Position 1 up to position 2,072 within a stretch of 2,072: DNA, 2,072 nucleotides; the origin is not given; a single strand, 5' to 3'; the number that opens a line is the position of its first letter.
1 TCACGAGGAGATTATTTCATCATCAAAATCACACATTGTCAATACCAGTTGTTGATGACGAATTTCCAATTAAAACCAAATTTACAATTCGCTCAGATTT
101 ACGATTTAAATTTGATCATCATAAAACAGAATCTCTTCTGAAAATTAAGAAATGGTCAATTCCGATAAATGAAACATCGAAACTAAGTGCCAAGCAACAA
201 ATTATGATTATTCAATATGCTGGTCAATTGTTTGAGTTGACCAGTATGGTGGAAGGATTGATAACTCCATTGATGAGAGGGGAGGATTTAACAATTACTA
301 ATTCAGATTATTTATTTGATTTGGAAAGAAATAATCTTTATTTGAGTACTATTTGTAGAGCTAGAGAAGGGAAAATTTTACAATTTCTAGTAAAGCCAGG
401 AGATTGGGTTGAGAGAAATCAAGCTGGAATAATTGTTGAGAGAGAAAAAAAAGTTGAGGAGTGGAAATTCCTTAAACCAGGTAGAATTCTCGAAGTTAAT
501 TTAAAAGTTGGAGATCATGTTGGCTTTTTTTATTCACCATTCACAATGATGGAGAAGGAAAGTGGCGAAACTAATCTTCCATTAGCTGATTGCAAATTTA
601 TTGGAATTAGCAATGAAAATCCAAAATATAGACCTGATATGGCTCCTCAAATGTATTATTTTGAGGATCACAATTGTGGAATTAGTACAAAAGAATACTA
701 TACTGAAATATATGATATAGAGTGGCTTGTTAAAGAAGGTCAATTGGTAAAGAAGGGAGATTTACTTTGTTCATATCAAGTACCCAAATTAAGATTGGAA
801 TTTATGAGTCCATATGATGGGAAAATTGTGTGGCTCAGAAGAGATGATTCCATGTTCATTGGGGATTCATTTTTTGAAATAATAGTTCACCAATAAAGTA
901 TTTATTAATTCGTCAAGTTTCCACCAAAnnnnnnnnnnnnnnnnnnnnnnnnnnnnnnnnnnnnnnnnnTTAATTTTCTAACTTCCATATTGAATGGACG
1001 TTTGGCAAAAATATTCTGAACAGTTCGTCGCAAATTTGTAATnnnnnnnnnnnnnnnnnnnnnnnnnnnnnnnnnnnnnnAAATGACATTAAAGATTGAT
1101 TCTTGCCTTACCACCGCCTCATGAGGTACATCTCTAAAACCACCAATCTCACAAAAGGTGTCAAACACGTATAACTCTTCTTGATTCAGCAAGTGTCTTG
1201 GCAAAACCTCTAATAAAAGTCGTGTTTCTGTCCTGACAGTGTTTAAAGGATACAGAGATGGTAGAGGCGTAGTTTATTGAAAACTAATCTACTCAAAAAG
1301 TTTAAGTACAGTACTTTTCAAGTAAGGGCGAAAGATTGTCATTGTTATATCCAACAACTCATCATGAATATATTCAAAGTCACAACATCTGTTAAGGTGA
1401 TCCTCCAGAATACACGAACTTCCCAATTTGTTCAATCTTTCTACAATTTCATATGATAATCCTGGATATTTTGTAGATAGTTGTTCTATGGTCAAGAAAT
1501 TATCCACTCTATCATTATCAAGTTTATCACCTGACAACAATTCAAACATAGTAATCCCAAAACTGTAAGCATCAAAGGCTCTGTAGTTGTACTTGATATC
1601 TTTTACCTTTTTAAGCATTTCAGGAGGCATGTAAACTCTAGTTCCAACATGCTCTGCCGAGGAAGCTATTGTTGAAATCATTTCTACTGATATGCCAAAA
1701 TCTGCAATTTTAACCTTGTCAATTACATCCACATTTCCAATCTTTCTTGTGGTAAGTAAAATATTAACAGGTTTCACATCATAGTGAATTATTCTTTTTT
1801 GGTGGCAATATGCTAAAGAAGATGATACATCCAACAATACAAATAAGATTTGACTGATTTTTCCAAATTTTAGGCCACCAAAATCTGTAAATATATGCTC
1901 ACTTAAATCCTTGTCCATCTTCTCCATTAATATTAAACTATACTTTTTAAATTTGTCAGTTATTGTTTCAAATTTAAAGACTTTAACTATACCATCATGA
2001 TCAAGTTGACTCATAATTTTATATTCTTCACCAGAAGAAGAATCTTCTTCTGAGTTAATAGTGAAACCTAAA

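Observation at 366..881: Orphan tandem lipoyl/biotinyl-like domains with a correctly placed candidate modification lysine and no attached enzyme domain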

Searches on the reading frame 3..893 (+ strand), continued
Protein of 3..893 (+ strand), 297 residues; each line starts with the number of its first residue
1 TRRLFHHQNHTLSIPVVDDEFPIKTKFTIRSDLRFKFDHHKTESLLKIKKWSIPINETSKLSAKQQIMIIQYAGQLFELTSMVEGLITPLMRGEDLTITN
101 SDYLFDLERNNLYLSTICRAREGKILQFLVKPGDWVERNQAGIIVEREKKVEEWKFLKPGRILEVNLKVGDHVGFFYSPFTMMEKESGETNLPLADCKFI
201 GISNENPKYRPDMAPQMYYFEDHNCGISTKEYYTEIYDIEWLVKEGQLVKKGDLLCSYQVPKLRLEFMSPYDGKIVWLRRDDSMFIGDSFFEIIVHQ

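Call 43: predict_structure(alignment_id=A3)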
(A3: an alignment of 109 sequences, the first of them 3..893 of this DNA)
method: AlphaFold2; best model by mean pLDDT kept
length: 297 residues; sequences in the alignment: 109
mean_pLDDT: 70.9   pTM: 0.39
mean pLDDT of the five models: 70.9, 68.7, 67.6, 67.4, 67.1
residues with pLDDT >= 90: 98; 70-90: 82; 50-70: 41; < 50: 76
segments of 3 or more residues with pLDDT < 50: 1-43, 109-120, 188-206
pLDDT, mean of each block of 10 residues (from residue 1): 25 31 33 41 64 78 81 78 75 63 58 41 92 96 95 93 95 82 67 31 44 80 57 80 97 95 92 94 87 86
secondary structure, 60 per line:
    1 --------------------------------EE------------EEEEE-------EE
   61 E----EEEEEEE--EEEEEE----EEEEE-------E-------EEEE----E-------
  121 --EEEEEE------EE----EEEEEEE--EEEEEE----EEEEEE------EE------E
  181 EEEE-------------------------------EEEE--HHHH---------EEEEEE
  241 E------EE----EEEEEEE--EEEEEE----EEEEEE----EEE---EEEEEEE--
elements in order: E47-51 E59-61 E66-72 E75-80 E85-89 E105-108 E123-128 E141-147 E150-155 E160-165 E180-184 E216-219 H222-225 E235-241 E254-260 E263-268 E273-278 E283-285 E289-295
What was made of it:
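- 3..134 (+): Low-complexity N-terminal leader. It holds the tail of a probable mitochondrial presequence (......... aligns with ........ of the homologue) and a poorly conserved spacer. About 17 residues, including the start codon, lie off the contig. Call 43: pLDDT below 50.
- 135..326 (+): Domain 1 (aa 45-108): a degenerate lipoyl-like beta-sandwich with Gly74 at the lysine position (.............). AF2 pLDDT 64-81, with strands offset by exactly 75-76 residues from those of domain 2 (call 43).
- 558..644 (+): Inter-domain linker (aa 186-214). It is not Ala/Pro-rich and carries the family-conserved motifs NLPL (nt 573-584) and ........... (from nt 615). Call 43: residues 188-206 have pLDDT below 50.
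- On Biotinyl/lipoyl attachment domain superfamily (barrel-sandwich hybrid, PF00364): AF2 pLDDT 92-96 (d2), 80-97 (d3) and 64-81 (d1) (call 43).
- Checked: Both lie in the 2-residue turn of the predicted beta-hairpin (call 43).
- Tried and rejected: It was repeated with a 109-sequence alignment (call 43).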

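Call 46: fold_search(model_id=the predicted structure, library=pdb)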
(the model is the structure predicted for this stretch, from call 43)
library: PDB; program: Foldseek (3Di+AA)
matches with E <= 10: 683; with E <= 0.001: 25
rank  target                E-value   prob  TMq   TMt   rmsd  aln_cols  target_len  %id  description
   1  5vz0_A                4.0e-04  1.00  0.21  0.06  16.7       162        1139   15  Crystal structure of Lactococcus lactis pyruvate carboxylase G746A mutant in complex with cyclic-di-AMP (released 2017-08-16)
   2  5vyz_C                4.2e-04  1.00  0.21  0.06  17.0       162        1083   15  Crystal structure of Lactococcus lactis pyruvate carboxylase in complex with cyclic-di-AMP (released 2017-08-16)
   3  5vz0_C                4.4e-04  1.00  0.21  0.06  16.9       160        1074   15  Crystal structure of Lactococcus lactis pyruvate carboxylase G746A mutant in complex with cyclic-di-AMP (released 2017-08-16)
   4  7ybu_A                4.4e-04  1.00  0.21  0.10  16.6       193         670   16  Human propionyl-coenzyme A carboxylase (released 2023-07-05)
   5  5vyz_D                4.6e-04  1.00  0.21  0.06  17.3       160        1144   15  Crystal structure of Lactococcus lactis pyruvate carboxylase in complex with cyclic-di-AMP (released 2017-08-16)
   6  5vz0_D                5.1e-04  1.00  0.21  0.06  15.8       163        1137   15  Crystal structure of Lactococcus lactis pyruvate carboxylase G746A mutant in complex with cyclic-di-AMP (released 2017-08-16)
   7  8jxm_B                5.4e-04  1.00  0.21  0.12  18.2       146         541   14  Human 3-methylcrotonyl-CoA carboxylase in BCCP-H2 state with MCoA (released 2024-07-03)
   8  4hnv_B                5.6e-04  1.00  0.19  0.06  16.0       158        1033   14  Crystal structure of R54E mutant of S. aureus Pyruvate carboxylase (released 2013-01-16)
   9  6g2d_C                5.9e-04  1.00  0.25  0.05  12.5       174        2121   16  Citrate-induced acetyl-CoA carboxylase (ACC-Cit) filament at 5.4 A resolution (released 2018-06-13)
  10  8j4z_B                6.2e-04  1.00  0.22  0.11  17.2       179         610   13  Human 3-methylcrotonyl-CoA carboxylase in BCCP-CTS state with substrate (released 2024-04-24)
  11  9a4v_B                6.5e-04  1.00  0.23  0.17  15.1       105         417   24  Integrative model of PT1-ODO2 by crosslinking MS and deep learning (released 2024-09-18)
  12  5vyz_A                6.5e-04  1.00  0.21  0.06  16.6       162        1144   15  Crystal structure of Lactococcus lactis pyruvate carboxylase in complex with cyclic-di-AMP (released 2017-08-16)
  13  8xl3_A                6.5e-04  1.00  0.20  0.09  15.1       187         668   15  Structure of human propionyl-CoA carboxylase at apo-state (PCC-Apo) (released 2024-10-30)
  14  8hwl_A                6.9e-04  1.00  0.21  0.07  17.0       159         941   12  Human Pyruvate Carboxylase (released 2024-01-31)
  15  6ybp_G                6.9e-04  1.00  0.19  0.20  18.1       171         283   16  Propionyl-CoA carboxylase of Methylorubrum extorquens with bound CoA (released 2020-10-28)
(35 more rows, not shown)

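Call 48: find_related_loci(query=A4, collection=metagenome_contigs, flank=10000)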
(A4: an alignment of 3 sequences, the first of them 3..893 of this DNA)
Query A4 (297 aa) in metagenome_contigs; peptide patterns used: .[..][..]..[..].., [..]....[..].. (x = any residue, [..] = any of these).
369 stretches matched a pattern; 13 encode a relative of the query (tblastn E <= 1e-3); 13 distinct loci.
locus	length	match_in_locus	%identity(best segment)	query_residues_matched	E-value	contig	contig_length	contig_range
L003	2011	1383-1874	29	122-286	7e-10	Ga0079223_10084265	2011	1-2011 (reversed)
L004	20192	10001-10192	39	231-292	1e-7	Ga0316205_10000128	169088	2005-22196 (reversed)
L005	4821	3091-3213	39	239-279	3e-6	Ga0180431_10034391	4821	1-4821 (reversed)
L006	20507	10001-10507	23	122-278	1e-5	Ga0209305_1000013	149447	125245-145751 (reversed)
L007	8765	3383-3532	44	122-279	1e-5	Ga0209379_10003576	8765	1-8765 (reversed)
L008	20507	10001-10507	23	122-278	1e-5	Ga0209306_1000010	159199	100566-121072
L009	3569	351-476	45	235-276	1e-5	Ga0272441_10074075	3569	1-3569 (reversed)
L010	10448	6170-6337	43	239-292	3e-5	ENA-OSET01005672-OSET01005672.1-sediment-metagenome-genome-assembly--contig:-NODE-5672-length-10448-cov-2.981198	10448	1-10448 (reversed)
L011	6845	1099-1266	43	239-292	3e-5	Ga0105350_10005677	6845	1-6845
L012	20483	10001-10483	23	122-278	2e-5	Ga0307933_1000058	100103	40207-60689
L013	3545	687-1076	23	121-263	3e-5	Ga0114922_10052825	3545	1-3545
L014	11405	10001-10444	23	122-278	5e-5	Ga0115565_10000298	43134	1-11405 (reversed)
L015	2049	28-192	31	218-278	7e-5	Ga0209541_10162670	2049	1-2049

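Call 56: list_cluster_members(proteins=[P0001, P0058])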
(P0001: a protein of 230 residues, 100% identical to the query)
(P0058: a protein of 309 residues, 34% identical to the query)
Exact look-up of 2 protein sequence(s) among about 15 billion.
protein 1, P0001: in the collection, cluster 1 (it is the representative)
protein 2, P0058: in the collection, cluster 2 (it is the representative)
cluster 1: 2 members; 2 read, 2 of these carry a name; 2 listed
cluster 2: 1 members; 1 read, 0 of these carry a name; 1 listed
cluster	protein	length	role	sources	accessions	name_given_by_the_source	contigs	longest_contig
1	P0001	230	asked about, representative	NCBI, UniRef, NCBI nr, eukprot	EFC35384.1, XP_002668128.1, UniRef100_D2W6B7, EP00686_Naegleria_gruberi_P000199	predicted protein [Naegleria gruberi] | Predicted protein n=1 Tax=Naegleria gruberi TaxID=5762 RepID=D2W6B7_NAEGR | uncharacterized protein NAEGRDRAFT_76960 [Naegleria gruberi]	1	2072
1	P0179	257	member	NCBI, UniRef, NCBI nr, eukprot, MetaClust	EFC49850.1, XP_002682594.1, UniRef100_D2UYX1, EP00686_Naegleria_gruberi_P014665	predicted protein [Naegleria gruberi] | Predicted protein n=1 Tax=Naegleria gruberi TaxID=5762 RepID=D2UYX1_NAEGR | uncharacterized protein NAEGRDRAFT_61733 [Naegleria gruberi]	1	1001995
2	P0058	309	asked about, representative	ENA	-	-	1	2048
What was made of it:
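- Tried and rejected: Contamination was rejected, because a near-identical copy sits on a 1-Mb N. gruberi scaffold (call 56).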

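Call 58: find_encoding_contigs(protein=P0179, flank=10000)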
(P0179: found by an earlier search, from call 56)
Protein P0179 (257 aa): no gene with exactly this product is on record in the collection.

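Call 63: search_protein_families(library=pfam, proteins=[P0058], max_evalue=10)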
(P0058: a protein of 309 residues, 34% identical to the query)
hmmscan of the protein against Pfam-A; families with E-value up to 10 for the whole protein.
P0058 (309 aa): 7 families
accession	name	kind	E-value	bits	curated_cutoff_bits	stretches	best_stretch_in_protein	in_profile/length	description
PF00364.28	Biotin_lipoyl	-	5.6e-19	68.2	22.1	2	129-186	2-65/73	Biotin-requiring enzyme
PF13533.13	Biotin_lipoyl_2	-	3.9e-08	33.4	29.8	2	250-269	13-32/32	Biotin-lipoyl like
PF05896.17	NQRA_N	-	2.7e-06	27.9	25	1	241-297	32-87/94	NqrA N-terminal barrel-sandwich hybrid domain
PF13375.12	RnfC_N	-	4.7e-05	23.8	25.6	2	246-293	39-85/101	RnfC Barrel sandwich hybrid domain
PF02749.22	QRPTase_N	-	0.0049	17.5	27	1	246-268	38-60/82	Quinolinate phosphoribosyl transferase, N-terminal domain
PF00358.26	PTS_EIIA_1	-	0.067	13.3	27.2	1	248-271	83-106/127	phosphoenolpyruvate-dependent sugar phosphotransferase system, EIIA 1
PF08184.16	Cuticle_2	-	0.23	11.9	25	1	160-181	14-33/59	Cuticle protein 7 isoform family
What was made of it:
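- On Biotinyl/lipoyl attachment domain superfamily (barrel-sandwich hybrid, PF00364): The homologue scores 68.2 bits (call 63).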

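Call 64: search_protein_families(library=pfam, proteins=[L001:360-701:-, L002:102-392:+], max_evalue=1)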
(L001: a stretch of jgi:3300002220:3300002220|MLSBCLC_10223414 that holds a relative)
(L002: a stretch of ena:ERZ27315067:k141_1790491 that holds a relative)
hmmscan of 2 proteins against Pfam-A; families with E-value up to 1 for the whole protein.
L001:360-701:- (113 aa): 0 families

L002:102-392:+ (96 aa): 0 families
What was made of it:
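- Tried and rejected: Pfam on neighbouring ORFs of the environmental contigs found nothing, so the environmental organism remains unidentified (call 64).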

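Call 69: search_solved_structures(query=A4, max_evalue=1, show_alignments=0)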
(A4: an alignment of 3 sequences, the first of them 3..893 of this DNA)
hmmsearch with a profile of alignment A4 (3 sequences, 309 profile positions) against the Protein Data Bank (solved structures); distinct sequences matched with E-value up to 1: 39.
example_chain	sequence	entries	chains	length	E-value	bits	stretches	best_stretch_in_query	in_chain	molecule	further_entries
7b9k_A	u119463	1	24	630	8.5e-15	58.1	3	126-195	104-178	Dihydrolipoyllysine-residue acetyltransferase component of pyruvate dehydrogenase complex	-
1lab_A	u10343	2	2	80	1.6e-05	27.6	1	249-286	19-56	DIHYDROLIPOAMIDE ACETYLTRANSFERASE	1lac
2l5t_A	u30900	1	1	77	7.7e-05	25.4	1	249-302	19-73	Lipoamide acyltransferase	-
1k8m_A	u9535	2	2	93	0.00012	24.8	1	250-291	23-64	E2 component of Branched-Chain alpha-Ketoacid Dehydrogenase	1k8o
6l1q_C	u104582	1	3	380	0.00026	23.6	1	249-286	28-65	CbbQ protein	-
3duf_I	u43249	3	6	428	0.00033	23.3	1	249-286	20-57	Dihydrolipoyllysine-residue acetyltransferase component of pyruvate dehydrogenase complex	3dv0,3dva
1qjo_A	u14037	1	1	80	0.00084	22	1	131-195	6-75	DIHYDROLIPOAMIDE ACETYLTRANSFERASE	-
2k7v_A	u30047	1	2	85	0.0013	21.4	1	138-195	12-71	Dihydrolipoyllysine-residue acetyltransferase component of pyruvate dehydrogenase complex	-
2dnc_A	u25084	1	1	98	0.0024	20.5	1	249-288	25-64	Pyruvate dehydrogenase protein X component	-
1iyu_A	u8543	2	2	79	0.0036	19.9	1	132-187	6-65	DIHYDROLIPOAMIDE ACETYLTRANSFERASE COMPONENT OF PYRUVATE DEHYDROGENASE COMPLEX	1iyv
1dcz_A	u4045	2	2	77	0.0083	18.7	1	130-184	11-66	TRANSCARBOXYLASE 1.3S SUBUNIT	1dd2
1o78_A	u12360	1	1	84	0.0088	18.6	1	129-184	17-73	BIOTIN CARBOXYL CARRIER PROTEIN OF METHYLMALONYL-COA CARBOXYL-TRANSFERASE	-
1zy8_K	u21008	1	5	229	0.013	18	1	249-287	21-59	Pyruvate dehydrogenase protein X component, mitochondrial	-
1z6h_A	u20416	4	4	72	0.027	17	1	140-187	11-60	Biotin/Lipoyl Attachment Protein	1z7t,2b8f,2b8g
9rca_A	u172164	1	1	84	0.03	16.8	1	248-288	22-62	Dihydrolipoyllysine-residue succinyltransferase component of 2-oxoglutarate dehydrogenase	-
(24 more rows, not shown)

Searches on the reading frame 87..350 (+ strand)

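Call 63: search_protein_families(library=pfam, proteins=[window:87-350:+], max_evalue=10)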
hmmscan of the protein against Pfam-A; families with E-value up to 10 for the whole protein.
seq(88 aa): 1 family
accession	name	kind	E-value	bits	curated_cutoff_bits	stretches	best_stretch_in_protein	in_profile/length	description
PF20583.3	DUF6786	-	0.077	12.2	27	1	6-52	95-141/376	Family of unknown function (DUF6786)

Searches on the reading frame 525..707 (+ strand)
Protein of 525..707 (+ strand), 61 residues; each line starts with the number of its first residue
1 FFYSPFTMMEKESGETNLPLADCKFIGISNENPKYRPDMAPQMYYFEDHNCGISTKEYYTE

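Call 63: search_protein_families(library=pfam, proteins=[window:525-707:+], max_evalue=10)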
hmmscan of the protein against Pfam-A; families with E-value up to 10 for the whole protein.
seq(61 aa): 0 families
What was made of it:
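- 558..644 (+): Call 63: no Pfam match, so it is not an E3-binding domain.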

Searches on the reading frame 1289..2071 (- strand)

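Call 5: search_protein_families(library=pfam, proteins=[window:1289-2071:-], max_evalue=10)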
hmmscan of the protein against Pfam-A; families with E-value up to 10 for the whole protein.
window:1289-2071:- (260 aa): 4 families
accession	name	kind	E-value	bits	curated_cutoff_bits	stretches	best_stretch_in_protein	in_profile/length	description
PF00069.31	Pkinase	-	3.5e-30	105.7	31.7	1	7-228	39-251/263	Protein kinase domain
PF07714.23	PK_Tyr_Ser-Thr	-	5.1e-22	78.8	23.1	1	8-239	43-258/258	Protein tyrosine and serine/threonine kinase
PF17667.7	Pkinase_fungal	-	2.4e-05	23.7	24.1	1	53-157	264-369/387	Fungal protein kinase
PF06825.17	HSBP1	-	0.02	15.2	28.6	1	195-218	11-34/51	Heat shock factor binding protein 1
